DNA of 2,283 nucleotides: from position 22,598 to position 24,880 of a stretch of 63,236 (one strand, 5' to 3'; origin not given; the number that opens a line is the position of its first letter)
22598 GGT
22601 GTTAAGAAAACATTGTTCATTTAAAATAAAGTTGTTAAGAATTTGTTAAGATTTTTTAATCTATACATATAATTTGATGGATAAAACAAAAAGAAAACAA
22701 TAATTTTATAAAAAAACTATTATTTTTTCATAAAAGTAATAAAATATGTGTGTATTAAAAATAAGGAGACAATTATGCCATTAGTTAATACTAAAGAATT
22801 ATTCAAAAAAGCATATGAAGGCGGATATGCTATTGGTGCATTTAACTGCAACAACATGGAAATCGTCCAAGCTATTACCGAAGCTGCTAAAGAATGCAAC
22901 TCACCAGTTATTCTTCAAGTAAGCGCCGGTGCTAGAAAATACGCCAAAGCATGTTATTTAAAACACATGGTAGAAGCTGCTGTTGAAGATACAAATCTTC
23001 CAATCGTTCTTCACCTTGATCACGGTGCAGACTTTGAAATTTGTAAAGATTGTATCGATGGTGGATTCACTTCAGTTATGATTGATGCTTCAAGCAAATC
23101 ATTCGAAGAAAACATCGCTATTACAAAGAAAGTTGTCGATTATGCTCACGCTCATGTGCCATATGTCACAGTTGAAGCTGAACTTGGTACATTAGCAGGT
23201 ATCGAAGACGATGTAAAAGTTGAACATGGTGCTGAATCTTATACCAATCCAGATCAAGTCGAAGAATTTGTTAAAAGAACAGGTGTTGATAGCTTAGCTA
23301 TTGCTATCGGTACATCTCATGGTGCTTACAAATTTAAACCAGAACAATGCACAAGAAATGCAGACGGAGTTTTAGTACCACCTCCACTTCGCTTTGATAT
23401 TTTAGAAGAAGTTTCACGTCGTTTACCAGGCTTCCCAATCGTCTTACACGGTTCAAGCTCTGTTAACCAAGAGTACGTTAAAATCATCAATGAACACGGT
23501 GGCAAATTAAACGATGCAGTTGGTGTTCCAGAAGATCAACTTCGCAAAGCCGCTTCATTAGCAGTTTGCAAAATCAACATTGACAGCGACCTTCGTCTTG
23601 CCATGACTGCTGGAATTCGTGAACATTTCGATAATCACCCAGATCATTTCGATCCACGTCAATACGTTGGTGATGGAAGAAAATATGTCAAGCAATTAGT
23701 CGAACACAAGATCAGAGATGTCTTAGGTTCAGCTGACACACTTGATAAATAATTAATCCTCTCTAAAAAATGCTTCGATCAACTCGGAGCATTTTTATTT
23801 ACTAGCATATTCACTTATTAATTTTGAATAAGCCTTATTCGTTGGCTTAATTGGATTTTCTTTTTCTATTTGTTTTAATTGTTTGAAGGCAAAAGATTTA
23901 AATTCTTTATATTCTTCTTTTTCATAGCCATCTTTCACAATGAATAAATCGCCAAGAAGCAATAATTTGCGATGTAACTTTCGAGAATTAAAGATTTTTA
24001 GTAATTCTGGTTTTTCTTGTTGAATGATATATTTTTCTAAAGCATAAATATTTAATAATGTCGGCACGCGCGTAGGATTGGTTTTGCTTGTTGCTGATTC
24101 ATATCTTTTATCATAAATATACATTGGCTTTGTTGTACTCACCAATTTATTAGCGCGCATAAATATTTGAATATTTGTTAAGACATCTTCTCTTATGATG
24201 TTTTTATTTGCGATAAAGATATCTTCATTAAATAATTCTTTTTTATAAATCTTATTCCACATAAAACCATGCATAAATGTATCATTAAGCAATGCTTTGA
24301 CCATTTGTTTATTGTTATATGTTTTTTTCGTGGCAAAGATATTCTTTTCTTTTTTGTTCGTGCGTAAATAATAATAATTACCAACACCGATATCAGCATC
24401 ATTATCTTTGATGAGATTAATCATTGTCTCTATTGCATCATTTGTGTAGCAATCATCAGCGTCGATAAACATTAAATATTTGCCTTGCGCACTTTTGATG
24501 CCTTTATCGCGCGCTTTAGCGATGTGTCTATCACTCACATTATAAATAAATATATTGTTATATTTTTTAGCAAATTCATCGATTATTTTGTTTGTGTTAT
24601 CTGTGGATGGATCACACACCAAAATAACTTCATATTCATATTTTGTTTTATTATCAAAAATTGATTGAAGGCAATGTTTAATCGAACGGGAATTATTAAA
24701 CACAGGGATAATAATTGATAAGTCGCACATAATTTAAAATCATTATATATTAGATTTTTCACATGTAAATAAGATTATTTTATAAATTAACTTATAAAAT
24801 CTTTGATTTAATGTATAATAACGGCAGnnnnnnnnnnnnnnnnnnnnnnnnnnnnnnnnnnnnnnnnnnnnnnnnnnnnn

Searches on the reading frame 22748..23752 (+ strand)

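Call 81: search_protein_families(library=pfam, proteins=[window:22748-23752:+], max_evalue=0.001)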
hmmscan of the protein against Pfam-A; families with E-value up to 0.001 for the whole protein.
window:22748-23752:+ (334 aa): 1 family
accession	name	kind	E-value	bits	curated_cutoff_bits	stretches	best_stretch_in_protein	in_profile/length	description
PF01116.26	F_bP_aldolase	-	1.2e-101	340.3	25.5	1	13-330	1-276/277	Fructose-bisphosphate aldolase class-II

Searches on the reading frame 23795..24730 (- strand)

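Call 81: search_protein_families(library=pfam, proteins=[window:23795-24730:-], max_evalue=0.001)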
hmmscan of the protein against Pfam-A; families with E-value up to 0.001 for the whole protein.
window:23795-24730:- (311 aa): 3 families
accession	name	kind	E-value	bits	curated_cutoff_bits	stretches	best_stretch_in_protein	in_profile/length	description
PF00535.33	Glycos_transf_2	-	1.4e-31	110.1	23.3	1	5-167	1-164/168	Glycosyl transferase family 2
PF10111.15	Glyco_tranf_2_2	-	3.4e-11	43.6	27.3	1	5-132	1-134/276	Glycosyltransferase like family 2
PF13641.12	Glyco_tranf_2_3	-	2.5e-07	31.4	27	1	4-113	3-117/230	Glycosyltransferase like family 2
